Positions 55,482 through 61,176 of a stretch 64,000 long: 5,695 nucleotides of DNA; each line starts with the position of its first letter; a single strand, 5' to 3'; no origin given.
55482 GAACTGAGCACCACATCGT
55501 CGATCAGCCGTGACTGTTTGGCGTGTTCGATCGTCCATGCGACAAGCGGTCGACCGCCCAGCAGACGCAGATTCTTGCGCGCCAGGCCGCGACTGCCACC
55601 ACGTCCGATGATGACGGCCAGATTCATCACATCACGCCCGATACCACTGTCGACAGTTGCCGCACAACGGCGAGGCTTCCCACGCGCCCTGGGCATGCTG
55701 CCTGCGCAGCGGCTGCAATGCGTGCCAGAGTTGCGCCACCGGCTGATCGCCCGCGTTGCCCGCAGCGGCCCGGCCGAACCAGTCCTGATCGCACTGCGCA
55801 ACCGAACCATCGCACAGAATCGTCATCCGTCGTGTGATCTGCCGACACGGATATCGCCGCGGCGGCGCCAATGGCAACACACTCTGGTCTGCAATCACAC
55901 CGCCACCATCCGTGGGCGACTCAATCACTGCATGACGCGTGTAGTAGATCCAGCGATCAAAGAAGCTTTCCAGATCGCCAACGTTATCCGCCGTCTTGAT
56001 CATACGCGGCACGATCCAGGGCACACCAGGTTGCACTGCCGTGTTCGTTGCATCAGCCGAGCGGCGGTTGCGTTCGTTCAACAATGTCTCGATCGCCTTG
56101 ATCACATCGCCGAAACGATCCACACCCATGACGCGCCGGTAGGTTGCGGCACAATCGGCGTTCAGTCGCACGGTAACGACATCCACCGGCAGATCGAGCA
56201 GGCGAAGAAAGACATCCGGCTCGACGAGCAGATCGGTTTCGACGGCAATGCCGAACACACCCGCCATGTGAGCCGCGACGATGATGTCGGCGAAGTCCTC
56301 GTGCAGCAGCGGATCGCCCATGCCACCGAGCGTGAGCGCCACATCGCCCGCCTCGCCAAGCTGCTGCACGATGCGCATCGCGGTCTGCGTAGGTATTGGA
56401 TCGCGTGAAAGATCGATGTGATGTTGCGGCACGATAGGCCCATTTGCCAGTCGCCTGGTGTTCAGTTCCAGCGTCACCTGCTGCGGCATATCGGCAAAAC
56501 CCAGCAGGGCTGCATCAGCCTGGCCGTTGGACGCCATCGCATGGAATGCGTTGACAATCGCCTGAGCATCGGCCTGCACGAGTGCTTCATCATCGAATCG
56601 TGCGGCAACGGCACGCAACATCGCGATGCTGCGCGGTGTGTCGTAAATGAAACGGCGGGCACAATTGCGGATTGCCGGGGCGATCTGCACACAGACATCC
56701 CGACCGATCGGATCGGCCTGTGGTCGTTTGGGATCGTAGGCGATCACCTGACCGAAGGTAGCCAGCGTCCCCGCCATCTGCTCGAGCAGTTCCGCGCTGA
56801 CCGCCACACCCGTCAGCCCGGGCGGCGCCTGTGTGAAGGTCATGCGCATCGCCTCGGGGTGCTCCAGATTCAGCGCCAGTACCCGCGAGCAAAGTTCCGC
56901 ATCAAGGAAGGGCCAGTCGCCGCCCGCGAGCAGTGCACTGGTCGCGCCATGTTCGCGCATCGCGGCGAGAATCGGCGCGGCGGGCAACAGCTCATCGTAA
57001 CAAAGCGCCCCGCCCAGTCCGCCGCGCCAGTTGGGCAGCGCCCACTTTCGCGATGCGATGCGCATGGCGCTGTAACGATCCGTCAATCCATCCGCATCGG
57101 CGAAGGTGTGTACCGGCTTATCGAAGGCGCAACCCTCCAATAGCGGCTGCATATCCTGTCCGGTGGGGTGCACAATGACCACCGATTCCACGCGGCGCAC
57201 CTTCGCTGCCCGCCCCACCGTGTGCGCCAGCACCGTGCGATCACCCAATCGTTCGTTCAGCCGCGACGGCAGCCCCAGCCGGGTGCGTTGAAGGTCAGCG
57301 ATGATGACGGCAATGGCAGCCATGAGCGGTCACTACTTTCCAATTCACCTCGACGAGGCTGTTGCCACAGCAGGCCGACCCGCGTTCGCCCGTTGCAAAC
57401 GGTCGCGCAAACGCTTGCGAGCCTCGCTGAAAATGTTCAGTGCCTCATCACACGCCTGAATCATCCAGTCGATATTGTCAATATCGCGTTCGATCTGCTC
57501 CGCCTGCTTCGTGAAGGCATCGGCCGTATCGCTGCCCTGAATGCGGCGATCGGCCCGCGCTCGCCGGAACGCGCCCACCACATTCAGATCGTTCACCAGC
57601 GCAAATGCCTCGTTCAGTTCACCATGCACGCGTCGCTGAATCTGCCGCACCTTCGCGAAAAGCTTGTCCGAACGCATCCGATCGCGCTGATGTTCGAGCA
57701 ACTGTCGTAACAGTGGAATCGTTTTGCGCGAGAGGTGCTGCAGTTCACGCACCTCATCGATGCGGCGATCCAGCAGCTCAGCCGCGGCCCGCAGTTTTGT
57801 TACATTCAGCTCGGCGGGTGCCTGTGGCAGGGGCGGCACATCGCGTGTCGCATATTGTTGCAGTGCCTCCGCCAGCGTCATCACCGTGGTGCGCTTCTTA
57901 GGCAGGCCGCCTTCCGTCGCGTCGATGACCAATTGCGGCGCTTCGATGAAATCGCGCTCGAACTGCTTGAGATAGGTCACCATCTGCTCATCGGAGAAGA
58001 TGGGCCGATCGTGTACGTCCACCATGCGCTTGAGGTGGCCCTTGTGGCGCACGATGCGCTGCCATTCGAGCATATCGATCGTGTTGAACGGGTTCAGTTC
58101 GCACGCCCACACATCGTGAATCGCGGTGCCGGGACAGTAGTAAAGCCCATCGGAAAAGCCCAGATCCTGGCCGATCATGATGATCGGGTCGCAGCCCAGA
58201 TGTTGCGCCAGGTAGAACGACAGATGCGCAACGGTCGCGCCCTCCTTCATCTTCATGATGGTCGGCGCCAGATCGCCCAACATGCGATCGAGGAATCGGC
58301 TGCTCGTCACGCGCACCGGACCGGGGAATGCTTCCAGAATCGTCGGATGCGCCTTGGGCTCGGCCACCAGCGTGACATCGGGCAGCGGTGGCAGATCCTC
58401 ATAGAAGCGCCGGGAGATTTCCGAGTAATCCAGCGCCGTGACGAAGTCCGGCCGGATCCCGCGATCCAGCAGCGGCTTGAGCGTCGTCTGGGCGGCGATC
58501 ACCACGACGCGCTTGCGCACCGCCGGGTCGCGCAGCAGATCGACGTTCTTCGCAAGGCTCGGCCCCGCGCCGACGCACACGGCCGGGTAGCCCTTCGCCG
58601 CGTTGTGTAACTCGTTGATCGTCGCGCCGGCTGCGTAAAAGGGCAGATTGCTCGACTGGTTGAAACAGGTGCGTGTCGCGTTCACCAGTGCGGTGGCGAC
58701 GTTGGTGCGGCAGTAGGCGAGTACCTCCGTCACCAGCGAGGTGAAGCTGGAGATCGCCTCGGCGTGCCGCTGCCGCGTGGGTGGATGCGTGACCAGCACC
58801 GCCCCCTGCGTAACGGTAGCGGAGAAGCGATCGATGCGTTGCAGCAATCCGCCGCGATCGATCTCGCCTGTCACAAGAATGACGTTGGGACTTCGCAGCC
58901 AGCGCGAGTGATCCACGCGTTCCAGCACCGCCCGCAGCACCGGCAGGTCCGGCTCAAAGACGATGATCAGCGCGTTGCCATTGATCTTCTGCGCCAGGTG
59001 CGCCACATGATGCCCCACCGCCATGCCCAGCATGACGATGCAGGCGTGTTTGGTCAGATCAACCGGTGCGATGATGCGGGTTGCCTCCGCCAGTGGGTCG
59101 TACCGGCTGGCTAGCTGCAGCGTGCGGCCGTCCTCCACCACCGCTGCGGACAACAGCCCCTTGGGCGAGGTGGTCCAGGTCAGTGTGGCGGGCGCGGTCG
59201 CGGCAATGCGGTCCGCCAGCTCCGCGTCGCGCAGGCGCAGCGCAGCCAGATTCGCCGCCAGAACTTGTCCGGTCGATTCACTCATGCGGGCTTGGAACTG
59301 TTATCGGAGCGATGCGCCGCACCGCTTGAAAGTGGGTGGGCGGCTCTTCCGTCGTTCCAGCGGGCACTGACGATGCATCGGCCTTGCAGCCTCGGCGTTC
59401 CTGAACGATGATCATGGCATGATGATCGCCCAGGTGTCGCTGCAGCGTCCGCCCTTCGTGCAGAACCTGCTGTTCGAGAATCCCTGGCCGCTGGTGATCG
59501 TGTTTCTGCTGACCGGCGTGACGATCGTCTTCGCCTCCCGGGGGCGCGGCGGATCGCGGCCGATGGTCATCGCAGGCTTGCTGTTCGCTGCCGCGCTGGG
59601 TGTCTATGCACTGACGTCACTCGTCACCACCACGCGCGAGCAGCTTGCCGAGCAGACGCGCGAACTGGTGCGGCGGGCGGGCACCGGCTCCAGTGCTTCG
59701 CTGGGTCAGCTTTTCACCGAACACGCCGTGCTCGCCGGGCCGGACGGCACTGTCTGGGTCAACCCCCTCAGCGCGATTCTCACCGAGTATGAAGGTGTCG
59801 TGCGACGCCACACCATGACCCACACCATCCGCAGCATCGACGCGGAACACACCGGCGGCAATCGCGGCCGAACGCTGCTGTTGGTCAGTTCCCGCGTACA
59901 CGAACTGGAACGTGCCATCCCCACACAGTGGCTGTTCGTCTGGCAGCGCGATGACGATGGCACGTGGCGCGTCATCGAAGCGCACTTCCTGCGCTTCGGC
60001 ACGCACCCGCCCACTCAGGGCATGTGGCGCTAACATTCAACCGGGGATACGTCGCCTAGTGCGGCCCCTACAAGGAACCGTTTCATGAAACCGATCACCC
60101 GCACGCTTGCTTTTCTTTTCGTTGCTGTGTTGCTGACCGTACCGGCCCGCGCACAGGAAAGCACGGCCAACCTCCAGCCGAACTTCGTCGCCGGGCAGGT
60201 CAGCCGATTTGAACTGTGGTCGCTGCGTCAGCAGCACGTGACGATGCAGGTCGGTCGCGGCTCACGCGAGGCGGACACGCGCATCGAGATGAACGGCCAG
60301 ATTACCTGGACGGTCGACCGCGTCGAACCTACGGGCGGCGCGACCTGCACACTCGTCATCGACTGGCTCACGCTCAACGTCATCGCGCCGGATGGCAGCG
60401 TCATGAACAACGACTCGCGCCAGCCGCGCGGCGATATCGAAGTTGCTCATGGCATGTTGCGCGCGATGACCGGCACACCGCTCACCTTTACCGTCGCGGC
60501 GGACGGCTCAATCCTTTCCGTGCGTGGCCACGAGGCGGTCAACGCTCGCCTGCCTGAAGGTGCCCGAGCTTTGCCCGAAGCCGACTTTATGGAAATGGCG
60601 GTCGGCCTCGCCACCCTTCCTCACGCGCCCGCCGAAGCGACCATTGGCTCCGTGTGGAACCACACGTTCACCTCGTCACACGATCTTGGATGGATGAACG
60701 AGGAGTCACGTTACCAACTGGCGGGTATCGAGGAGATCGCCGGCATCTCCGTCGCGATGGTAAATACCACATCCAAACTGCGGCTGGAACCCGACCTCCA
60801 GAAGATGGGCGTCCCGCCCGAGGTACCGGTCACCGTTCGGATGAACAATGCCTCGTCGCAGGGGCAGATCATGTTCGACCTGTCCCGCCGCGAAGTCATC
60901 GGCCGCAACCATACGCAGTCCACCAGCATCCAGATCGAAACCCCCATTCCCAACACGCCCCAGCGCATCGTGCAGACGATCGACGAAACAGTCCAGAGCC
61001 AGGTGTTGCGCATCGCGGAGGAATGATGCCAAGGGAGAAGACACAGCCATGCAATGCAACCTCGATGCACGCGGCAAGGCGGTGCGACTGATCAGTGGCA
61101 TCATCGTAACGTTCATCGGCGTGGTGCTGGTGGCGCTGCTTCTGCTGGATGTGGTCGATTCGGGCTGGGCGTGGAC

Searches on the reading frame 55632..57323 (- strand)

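Call 16: search_protein_families(library=pfam, proteins=[window:55632-57323:-], max_evalue=0.001)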
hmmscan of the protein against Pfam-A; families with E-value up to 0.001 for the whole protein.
window:55632-57323:- (563 aa): 3 families
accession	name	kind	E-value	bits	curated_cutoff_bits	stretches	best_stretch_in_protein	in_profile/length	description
PF04055.27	Radical_SAM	-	1.3e-07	32.4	29.5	1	311-417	29-139/166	Radical SAM superfamily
PF13186.11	SPASM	-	5.2e-07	30.3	21.5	1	493-557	1-66/67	Iron-sulfur cluster-binding domain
PF12804.13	NTP_transf_3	-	8.1e-05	23.3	27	0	114-164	72-123/160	MobA-like NTP transferase domain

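Call 17: search_protein_families(library=ncbifam, proteins=[window:55632-57323:-], max_evalue=0.01)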
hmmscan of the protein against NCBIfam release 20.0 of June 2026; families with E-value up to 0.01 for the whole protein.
window:55632-57323:- (563 aa): 8 families
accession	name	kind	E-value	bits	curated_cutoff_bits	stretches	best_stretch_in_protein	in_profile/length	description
TIGR04321.1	spiroSPASM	subfamily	4.3e-31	108.1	250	1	126-561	88-506/510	spiro-SPASM protein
TIGR04317.1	W_rSAM_matur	equivalog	2e-08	33.7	380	1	307-427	30-149/349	tungsten cofactor oxidoreductase radical SAM maturase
TIGR04251.1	SCM_rSAM_ScmF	equivalog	0.00012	21.6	400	1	311-415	38-142/353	SynChlorMet cassette radical SAM/SPASM protein ScmF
TIGR04311.1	rSAM_Geo_metal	subfamily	0.00015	20.9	400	1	329-438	51-159/423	radical SAM/SPASM family putative metalloenzyme maturase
NF045574.1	sacti_mat_StsB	exception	0.00021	20.3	625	1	311-418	126-231/466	StsB family radical SAM/SPASM domain sactipeptide maturase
TIGR04545.1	rSAM_ahbD_hemeb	equivalog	0.0037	16.7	500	1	304-414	24-134/339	heme b synthase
TIGR02668.1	moaA_archaeal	equivalog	0.0065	15.5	325.25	1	314-413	44-142/303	GTP 3',8-cyclase MoaA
NF001199.0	PRK00164.2-1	equivalog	0.0071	15.5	231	0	313-413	45-144/308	GTP 3',8-cyclase MoaA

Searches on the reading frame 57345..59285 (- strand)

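Call 16: search_protein_families(library=pfam, proteins=[window:57345-59285:-], max_evalue=0.001)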
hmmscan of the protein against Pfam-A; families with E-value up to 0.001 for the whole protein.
window:57345-59285:- (646 aa): 2 families
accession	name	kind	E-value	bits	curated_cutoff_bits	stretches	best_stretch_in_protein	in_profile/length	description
PF01973.23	MptE-like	-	8.7e-38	130.2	34.6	1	209-379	2-170/171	6-hydroxymethylpterin diphosphokinase MptE-like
PF20157.4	Maf_flag10_N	-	0.00081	19.4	23.5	0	81-131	113-162/228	Glycosyltransferase Maf N-terminal domain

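Call 17: search_protein_families(library=ncbifam, proteins=[window:57345-59285:-], max_evalue=0.01)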
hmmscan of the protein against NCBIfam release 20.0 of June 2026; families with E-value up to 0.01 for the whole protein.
window:57345-59285:- (646 aa): 1 family
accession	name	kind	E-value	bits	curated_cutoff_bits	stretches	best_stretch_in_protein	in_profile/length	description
NF050051.1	FlagModPseD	domain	3.3e-17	62.3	670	1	96-379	88-376/640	flagellin modification protein PseD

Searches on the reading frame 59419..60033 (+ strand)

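Call 85: search_protein_families(library=pfam, proteins=[window:59419-60033:+], max_evalue=0.01)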
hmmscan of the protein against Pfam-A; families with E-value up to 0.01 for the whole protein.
window:59419-60033:+ (204 aa): 3 families
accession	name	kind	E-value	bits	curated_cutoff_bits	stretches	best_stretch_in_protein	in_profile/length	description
PF14534.12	DUF4440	-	7.4e-06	26.8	25.2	1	78-185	3-107/107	Domain of unknown function (DUF4440)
PF14325.12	DUF4383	-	0.0011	19.6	27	1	24-72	50-98/125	Domain of unknown function (DUF4383)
PF02136.26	NTF2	-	0.0055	17.6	21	1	91-188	16-112/116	Nuclear transport factor 2 (NTF2) domain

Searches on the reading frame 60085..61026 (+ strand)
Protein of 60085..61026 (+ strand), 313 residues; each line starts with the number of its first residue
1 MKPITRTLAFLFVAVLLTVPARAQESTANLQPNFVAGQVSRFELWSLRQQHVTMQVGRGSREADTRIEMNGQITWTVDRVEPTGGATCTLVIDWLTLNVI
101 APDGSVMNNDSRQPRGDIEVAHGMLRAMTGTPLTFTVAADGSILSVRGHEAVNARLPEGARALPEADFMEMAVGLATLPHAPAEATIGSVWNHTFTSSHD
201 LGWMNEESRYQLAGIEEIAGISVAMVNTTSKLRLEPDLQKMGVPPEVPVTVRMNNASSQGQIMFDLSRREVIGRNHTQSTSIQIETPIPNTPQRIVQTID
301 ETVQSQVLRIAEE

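Call 16: search_protein_families(library=pfam, proteins=[window:60085-61026:+], max_evalue=0.001)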
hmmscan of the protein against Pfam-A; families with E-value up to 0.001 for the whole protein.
window:60085-61026:+ (313 aa): 1 family
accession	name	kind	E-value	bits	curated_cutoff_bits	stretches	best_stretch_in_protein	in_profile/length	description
PF19777.4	DUF6263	-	6.7e-08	32.8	26.7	1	97-156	15-73/196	Family of unknown function (DUF6263)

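Call 17: search_protein_families(library=ncbifam, proteins=[window:60085-61026:+], max_evalue=0.01)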
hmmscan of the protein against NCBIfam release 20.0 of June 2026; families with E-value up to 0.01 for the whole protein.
window:60085-61026:+ (313 aa): 0 families
